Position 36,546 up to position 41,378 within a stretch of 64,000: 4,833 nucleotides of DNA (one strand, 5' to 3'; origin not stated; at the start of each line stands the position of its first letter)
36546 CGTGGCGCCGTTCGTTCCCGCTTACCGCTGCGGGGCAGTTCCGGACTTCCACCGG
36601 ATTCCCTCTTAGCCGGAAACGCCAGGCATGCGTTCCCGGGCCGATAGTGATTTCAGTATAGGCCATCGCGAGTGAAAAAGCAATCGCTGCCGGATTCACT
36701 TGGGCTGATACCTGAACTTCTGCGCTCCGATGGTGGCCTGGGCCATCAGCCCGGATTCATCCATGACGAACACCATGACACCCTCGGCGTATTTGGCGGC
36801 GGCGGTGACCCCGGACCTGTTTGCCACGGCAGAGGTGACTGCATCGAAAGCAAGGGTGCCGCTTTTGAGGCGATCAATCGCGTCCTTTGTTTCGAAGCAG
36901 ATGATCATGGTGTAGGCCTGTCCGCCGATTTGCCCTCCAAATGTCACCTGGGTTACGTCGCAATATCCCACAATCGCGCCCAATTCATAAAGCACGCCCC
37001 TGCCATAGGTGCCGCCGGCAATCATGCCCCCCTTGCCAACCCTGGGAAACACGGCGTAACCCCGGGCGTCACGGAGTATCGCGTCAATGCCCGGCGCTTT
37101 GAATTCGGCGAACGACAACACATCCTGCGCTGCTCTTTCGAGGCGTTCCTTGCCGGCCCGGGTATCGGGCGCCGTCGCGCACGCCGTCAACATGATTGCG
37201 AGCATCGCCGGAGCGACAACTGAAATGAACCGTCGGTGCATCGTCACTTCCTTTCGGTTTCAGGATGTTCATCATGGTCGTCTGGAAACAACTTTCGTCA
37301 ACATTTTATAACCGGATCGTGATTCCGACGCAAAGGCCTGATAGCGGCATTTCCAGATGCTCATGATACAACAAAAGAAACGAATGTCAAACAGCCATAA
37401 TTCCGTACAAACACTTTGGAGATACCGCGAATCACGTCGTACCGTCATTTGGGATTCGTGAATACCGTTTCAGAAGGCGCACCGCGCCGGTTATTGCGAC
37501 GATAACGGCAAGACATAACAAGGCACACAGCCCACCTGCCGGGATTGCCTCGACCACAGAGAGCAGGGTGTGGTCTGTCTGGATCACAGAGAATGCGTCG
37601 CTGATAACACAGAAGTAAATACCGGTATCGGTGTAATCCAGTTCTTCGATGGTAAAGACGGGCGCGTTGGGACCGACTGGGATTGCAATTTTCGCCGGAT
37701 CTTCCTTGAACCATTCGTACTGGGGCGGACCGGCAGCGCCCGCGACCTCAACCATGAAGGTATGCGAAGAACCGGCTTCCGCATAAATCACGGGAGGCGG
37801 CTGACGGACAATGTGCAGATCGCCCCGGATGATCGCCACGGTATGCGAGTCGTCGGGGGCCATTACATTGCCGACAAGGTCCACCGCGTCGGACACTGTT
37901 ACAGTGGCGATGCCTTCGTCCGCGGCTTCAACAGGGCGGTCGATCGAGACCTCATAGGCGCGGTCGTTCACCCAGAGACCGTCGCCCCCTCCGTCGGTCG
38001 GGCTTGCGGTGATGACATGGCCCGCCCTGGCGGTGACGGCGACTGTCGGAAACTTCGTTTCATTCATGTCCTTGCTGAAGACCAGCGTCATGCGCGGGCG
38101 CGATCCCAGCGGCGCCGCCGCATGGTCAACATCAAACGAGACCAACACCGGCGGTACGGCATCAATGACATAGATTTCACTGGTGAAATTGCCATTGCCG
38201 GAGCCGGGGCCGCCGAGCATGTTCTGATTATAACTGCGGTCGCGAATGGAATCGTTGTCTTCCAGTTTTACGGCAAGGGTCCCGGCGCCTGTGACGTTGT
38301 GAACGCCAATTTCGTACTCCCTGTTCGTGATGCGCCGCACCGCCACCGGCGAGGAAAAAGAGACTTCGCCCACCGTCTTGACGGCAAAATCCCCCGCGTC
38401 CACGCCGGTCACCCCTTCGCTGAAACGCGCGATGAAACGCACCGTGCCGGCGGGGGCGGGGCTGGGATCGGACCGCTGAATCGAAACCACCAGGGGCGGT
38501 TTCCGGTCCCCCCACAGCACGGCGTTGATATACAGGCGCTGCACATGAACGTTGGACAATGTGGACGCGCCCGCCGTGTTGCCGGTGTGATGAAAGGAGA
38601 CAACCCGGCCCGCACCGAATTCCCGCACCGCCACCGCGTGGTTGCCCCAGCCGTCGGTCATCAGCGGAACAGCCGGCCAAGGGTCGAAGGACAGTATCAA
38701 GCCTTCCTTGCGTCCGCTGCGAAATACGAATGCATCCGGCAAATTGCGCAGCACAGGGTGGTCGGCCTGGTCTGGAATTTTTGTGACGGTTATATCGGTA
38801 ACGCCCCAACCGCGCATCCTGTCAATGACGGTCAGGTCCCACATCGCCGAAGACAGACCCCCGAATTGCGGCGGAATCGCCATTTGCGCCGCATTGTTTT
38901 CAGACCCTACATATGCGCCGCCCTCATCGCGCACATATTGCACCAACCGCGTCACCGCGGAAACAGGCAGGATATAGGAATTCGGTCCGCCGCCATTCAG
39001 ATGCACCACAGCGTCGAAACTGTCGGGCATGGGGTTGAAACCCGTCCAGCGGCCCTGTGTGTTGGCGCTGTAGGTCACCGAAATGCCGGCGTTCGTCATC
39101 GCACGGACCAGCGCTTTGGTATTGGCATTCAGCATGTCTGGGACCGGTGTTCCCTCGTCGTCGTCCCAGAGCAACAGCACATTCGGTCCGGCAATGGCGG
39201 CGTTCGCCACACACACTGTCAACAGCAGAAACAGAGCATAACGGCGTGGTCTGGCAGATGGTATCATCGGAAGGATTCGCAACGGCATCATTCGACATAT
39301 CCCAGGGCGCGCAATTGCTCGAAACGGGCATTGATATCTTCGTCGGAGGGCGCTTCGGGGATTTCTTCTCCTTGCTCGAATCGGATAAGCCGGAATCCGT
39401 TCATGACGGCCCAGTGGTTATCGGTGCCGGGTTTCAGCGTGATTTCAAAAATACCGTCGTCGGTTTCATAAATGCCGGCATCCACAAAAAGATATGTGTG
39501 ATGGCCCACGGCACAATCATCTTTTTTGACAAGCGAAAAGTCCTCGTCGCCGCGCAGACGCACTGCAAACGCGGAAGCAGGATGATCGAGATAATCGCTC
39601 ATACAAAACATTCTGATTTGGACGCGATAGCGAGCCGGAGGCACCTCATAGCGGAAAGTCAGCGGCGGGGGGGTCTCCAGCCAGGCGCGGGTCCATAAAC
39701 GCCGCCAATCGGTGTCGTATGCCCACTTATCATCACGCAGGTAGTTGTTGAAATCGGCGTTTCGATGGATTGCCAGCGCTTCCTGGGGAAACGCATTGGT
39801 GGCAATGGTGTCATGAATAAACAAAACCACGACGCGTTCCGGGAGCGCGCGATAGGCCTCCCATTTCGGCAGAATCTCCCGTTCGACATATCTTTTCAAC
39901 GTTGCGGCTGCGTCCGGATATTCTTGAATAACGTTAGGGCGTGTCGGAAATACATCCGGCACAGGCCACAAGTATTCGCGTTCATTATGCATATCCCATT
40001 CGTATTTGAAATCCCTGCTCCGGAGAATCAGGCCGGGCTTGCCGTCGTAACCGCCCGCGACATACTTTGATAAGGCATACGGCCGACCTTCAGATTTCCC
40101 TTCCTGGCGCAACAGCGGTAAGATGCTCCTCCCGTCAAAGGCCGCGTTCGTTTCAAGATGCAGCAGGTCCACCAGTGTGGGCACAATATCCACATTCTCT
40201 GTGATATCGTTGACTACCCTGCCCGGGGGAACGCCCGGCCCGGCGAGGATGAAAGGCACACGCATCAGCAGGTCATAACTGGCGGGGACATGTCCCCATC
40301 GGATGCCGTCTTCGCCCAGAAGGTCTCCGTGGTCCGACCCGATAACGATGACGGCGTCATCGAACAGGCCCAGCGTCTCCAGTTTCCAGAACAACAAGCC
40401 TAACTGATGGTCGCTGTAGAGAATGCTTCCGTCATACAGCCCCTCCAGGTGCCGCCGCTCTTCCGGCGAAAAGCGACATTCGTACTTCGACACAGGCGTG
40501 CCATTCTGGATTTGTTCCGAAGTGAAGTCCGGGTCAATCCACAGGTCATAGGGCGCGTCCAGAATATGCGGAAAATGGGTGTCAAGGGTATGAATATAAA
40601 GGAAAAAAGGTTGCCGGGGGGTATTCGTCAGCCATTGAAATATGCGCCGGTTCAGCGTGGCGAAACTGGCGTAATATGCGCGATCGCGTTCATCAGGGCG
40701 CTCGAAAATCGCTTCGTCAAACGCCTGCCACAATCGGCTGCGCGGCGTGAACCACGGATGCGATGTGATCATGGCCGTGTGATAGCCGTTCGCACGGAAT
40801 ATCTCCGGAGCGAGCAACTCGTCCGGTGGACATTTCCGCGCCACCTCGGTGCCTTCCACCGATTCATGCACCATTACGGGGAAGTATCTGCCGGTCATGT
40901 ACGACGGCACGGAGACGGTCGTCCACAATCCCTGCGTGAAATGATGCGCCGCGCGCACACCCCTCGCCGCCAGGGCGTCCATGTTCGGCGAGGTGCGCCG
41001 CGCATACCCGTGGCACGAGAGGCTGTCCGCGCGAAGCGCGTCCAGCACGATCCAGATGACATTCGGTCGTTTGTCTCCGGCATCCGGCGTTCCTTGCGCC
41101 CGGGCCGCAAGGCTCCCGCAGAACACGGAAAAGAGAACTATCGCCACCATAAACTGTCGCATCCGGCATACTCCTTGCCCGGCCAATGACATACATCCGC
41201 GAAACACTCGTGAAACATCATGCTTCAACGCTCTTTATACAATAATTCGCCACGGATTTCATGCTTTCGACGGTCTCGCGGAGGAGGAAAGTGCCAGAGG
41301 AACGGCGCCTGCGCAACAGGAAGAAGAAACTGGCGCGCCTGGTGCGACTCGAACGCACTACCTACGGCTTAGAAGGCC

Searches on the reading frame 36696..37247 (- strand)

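Call 7: search_protein_families(library=pfam, proteins=[window:36696-37247:-], max_evalue=0.01)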
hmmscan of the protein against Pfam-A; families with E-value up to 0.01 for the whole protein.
window:36696-37247:- (183 aa): 1 family
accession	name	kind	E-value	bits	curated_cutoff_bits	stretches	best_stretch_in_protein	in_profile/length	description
PF04366.17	Ysc84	-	2.4e-05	24.5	25.1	1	100-174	2-81/127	Las17-binding protein actin regulator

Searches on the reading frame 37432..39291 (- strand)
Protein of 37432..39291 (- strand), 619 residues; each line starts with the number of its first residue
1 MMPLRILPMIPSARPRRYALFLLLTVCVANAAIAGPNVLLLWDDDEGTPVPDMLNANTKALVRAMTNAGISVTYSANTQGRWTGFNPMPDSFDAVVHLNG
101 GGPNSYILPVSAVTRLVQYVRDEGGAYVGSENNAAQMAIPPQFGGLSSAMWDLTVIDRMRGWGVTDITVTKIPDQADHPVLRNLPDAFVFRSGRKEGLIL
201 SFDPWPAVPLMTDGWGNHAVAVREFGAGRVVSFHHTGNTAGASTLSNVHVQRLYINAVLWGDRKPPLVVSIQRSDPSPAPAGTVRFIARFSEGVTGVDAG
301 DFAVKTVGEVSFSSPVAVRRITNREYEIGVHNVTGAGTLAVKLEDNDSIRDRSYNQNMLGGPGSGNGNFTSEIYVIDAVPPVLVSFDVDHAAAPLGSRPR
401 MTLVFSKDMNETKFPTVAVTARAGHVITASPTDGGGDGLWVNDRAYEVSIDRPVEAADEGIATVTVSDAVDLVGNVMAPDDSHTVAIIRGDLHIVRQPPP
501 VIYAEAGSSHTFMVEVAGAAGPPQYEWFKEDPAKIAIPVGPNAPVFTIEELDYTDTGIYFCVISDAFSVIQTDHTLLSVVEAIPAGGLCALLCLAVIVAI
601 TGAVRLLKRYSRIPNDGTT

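Call 7: search_protein_families(library=pfam, proteins=[window:37432-39291:-], max_evalue=0.01)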
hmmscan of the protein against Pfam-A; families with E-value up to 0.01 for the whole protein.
window:37432-39291:- (619 aa): 2 families
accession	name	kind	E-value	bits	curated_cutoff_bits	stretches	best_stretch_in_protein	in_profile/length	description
PF13927.12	Ig_3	-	1.5e-05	25.9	30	1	494-564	4-77/78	Immunoglobulin domain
PF07679.22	I-set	-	0.00019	21.9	23.7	1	496-573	4-85/90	Immunoglobulin I-set domain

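Call 8: search_protein_families(library=padloc, proteins=[window:37432-39291:-], max_evalue=0.01)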
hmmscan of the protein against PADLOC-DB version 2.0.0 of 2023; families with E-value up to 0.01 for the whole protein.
window:37432-39291:- (619 aa): 0 families

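Call 9: search_protein_families(library=ncbifam, proteins=[window:37432-39291:-], max_evalue=0.01)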
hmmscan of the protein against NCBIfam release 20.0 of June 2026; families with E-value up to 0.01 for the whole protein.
window:37432-39291:- (619 aa): 0 families

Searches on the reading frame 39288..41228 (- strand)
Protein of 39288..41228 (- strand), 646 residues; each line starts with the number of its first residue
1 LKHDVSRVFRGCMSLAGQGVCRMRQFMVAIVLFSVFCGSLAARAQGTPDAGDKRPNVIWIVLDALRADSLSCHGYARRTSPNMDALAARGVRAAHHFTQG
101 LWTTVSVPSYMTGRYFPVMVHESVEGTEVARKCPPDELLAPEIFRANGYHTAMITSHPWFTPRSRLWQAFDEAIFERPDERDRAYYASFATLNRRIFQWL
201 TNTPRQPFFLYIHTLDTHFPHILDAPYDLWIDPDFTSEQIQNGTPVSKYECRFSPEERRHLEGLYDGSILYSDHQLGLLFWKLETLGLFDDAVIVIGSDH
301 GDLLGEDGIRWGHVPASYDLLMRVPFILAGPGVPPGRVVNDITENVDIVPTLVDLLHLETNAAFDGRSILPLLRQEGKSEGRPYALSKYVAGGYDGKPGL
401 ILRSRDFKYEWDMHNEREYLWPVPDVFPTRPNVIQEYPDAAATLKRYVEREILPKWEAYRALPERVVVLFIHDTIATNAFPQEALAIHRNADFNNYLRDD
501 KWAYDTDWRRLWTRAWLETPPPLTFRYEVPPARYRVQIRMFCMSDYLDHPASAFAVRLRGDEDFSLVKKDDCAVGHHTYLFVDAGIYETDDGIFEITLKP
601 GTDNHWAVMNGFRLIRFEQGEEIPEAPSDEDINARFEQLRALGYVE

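Call 7: search_protein_families(library=pfam, proteins=[window:39288-41228:-], max_evalue=0.01)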
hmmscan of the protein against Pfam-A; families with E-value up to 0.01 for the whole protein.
window:39288-41228:- (646 aa): 3 families
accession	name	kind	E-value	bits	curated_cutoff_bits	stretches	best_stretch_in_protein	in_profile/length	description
PF00884.28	Sulfatase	-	8.1e-42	144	25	1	55-357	1-300/301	Sulfatase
PF16347.10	SGSH_C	-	1.2e-06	29.2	29.3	1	318-382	12-77/154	N-sulphoglucosamine sulphohydrolase, C-terminal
PF01663.27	Phosphodiest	-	3e-05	24.2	23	0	57-115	1-56/342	Type I phosphodiesterase / nucleotide pyrophosphatase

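Call 8: search_protein_families(library=padloc, proteins=[window:39288-41228:-], max_evalue=0.01)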
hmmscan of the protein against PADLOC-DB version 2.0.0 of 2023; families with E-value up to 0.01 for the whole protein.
window:39288-41228:- (646 aa): 0 families

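Call 9: search_protein_families(library=ncbifam, proteins=[window:39288-41228:-], max_evalue=0.01)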
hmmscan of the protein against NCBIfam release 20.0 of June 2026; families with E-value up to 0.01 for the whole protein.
window:39288-41228:- (646 aa): 15 families
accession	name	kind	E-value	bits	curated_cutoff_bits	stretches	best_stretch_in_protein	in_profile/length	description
NF010322.0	PRK13759.1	equivalog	4.5e-32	111.2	481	2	235-423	240-426/486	arylsulfatase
NF045661.1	HdlasePehA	equivalog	1.3e-29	103.2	900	2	254-382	273-401/506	phosphoric/sulfuric ester hydrolase PehA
TIGR03417.1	chol_sulfatase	equivalog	4.9e-27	95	433.45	2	256-457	246-441/500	choline-sulfatase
NF052527.1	Mn_arylsulf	exception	4.1e-14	52.4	850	2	251-376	253-378/479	manganese-dependent arylsulfatase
NF053595.1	LptchSynLtaSGpos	equivalog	2.8e-07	29.5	970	1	268-361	433-531/626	lipoteichoic acid synthase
NF047438.1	polymyxin_MCR12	exception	7.3e-06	24.6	1200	1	262-312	420-470/548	MCR-12 family phosphoethanolamine--lipid A transferase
NF007160.0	PRK09598.1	equivalog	9.9e-06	24.1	561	1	261-327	402-468/523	phosphoethanolamine--lipid A transferase EptA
NF028537.1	P_eth_NH2_trans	domain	1.6e-05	23.6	500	0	261-311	409-459/527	phosphoethanolamine--lipid A transferase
NF008619.0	PRK11598.1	equivalog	1.8e-05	23.4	660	0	46-110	227-289/546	phosphoethanolamine transferase EptA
NF033463.1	polymyxin_MCR5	exception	6.3e-05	21.8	1250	0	263-316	423-475/547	MCR-5 family phosphoethanolamine--lipid A transferase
NF038075.1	fam_STM4013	hypoth_equivalog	7.6e-05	22.3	250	0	269-326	204-256/261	STM4013/SEN3800 family hydrolase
NF038282.1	LapC_YejM_PbgA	exception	0.00017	20.1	825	1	269-362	418-507/584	LPS biosynthesis-modulating metalloenzyme YejM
NF033670.1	polymyxin_MCR6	exception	0.0029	16.5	1235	0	238-319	403-483/538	MCR-6 family phosphoethanolamine--lipid A transferase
NF033462.1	polymyxin_MCR4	exception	0.007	15.1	1225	0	200-315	364-468/541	MCR-4 family phosphoethanolamine--lipid A transferase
NF000465.1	polymyxin_MCR1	exception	0.0087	15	1100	0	48-109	232-291/541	MCR-1 family phosphoethanolamine--lipid A transferase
